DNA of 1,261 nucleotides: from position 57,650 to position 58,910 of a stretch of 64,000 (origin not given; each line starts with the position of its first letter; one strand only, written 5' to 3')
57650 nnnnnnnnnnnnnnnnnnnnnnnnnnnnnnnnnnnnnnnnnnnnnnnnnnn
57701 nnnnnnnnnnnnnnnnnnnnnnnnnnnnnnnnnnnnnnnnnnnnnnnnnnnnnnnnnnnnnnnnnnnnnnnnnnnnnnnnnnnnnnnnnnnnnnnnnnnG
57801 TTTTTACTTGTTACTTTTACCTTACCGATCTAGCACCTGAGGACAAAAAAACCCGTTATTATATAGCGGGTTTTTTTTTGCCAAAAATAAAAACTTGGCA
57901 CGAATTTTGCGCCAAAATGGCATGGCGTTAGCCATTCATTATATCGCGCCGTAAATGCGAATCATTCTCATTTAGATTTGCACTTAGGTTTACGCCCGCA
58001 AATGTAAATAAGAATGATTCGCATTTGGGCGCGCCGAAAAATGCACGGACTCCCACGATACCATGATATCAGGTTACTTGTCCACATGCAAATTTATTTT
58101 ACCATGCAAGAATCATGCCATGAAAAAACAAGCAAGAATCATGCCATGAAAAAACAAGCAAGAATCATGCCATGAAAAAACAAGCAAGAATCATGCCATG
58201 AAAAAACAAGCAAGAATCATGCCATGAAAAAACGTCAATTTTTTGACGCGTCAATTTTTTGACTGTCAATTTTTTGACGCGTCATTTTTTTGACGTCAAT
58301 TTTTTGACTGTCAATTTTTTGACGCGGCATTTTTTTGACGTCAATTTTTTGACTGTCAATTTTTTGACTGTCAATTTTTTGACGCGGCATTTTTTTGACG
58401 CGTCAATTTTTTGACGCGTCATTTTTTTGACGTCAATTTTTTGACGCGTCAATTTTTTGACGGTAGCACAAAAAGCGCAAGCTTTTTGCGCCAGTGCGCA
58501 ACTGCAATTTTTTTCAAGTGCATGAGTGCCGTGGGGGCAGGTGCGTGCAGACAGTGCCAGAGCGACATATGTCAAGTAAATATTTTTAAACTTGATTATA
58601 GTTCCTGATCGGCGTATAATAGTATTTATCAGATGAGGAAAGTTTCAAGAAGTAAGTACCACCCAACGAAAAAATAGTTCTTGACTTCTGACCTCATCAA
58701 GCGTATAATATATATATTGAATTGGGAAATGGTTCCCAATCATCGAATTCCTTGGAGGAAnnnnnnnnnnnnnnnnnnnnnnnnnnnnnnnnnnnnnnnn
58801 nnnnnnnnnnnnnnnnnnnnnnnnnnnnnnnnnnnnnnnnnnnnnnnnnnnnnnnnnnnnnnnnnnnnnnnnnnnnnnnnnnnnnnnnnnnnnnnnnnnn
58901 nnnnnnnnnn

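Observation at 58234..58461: Fifteen tandem GTCAA-T4-TTGAC operators directly abutting the second array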

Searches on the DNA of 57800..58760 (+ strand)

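Call 3: search_dna_similar(query=window:57800-58760:+, collection=phages, mode=distant, max_rows=30)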
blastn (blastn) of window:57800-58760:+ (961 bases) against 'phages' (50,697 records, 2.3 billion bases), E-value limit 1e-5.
No match.
